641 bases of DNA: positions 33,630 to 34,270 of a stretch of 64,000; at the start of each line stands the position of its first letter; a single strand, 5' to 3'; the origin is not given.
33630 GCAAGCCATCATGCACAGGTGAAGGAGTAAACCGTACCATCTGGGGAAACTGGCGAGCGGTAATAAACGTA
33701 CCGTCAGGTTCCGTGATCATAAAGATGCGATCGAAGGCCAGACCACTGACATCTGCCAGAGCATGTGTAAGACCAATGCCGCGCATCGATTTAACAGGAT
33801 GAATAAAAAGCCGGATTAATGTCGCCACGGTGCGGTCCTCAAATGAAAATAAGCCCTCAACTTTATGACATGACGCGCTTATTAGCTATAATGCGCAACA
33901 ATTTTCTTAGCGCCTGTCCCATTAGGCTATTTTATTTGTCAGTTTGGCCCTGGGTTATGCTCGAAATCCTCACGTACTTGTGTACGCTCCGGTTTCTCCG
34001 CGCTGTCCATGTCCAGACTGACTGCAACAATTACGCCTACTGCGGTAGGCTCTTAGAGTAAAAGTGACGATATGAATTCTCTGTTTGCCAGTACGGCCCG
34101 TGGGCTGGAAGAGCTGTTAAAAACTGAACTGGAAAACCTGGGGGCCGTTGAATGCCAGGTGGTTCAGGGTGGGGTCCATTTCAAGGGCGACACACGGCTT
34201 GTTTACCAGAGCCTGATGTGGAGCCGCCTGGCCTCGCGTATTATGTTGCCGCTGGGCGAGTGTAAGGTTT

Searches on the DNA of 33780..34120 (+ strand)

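Call 54: search_dna_similar(query=window:33829-34071:+, collection=ecoli_genomes, mode=near, max_rows=12, rows=spread)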
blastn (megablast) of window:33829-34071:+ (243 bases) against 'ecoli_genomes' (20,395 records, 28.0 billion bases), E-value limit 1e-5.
Records with a match: 5431; places in all: 12119; records where one place covers at least 80% of the query: 4191.
Genomes with a match: 5426 of 5426; with a place that covers at least 80% of the query: 4191. Places per genome that has any: lowest 1, median 2, highest 4. On chromosomes: 12115 places; on plasmids: 4.
Best place of each record, by identity: >=99% 3948; 95-99% 547; 90-95% 1; 80-90% 935.
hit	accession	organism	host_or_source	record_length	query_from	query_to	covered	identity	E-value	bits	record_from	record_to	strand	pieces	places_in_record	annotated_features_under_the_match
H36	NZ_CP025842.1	Escherichia coli strain 720632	Homo sapiens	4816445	1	243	100%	100.0%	2e-123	449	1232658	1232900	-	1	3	none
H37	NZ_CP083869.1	Escherichia coli strain NDM6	Homo sapiens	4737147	1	243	100%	100.0%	2e-123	449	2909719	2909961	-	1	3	none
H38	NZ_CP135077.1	Escherichia coli strain 19213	Homo sapiens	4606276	1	243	100%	100.0%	2e-123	449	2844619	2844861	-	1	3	none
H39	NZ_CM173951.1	Escherichia coli strain E66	Homo sapiens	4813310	1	243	100%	100.0%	2e-123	449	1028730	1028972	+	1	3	none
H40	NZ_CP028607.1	Escherichia coli strain 143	cattle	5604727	1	243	100%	99.6%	1e-121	444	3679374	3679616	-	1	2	none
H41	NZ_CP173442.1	Escherichia coli strain 98234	Homo sapiens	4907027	1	243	100%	99.6%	1e-121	444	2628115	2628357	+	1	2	none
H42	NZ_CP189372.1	Escherichia coli strain AR17.2B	dog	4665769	1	243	100%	99.6%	1e-121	444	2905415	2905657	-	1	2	none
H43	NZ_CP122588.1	Escherichia coli strain ETEC6335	Sus scrofa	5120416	1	243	100%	99.2%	5e-120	438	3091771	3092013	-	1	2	none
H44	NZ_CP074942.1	Escherichia coli strain 06_3044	Homo sapiens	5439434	1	243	100%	97.9%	5e-115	422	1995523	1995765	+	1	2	none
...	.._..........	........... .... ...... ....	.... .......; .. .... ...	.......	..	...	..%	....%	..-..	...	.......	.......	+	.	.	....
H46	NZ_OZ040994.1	Escherichia coli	-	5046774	89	231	59%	87.5%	3e-37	163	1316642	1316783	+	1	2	none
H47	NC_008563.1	Escherichia coli APEC O1 strain APEC O1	lesion site (lung) of a dead turkey ...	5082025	1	82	34%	98.8%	3e-32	147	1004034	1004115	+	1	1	none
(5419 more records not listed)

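Call 55: get_annotated_region(hit=H45, flank=1200)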
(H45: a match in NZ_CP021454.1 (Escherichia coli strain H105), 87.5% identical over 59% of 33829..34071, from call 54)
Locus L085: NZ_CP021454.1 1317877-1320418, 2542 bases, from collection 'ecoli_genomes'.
description: Escherichia coli strain H105 chromosome, complete genome
organism: Escherichia coli strain H105 (NCBI taxid 562)
replicon: chromosome; assembly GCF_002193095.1
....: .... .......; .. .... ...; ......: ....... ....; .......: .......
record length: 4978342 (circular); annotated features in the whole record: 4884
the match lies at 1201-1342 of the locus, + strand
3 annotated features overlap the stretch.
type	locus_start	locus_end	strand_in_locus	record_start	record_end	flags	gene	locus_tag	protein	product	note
CDS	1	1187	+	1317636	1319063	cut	qseE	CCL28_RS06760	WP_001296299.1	two component system sensor histidine kinase QseE/GlrK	-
CDS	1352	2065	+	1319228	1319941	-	qseG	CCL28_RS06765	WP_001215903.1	two-component system QseEF-associated lipoprotein QseG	-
CDS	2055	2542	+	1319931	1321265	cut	glrR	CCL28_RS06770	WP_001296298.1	two-component system response regulator GlrR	-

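Call 56: search_rna_families(source=window, start=33780, end=34120, threshold=evalue, max_evalue=1)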
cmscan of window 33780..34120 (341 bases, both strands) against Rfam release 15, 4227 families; matches with E-value up to 1: 1.
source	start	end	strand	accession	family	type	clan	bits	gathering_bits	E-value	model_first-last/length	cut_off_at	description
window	33972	34037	+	RF02228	sX9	Gene; sRNA;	-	25.8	44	0.0078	1-76/76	no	Xanthomonas sRNA sX9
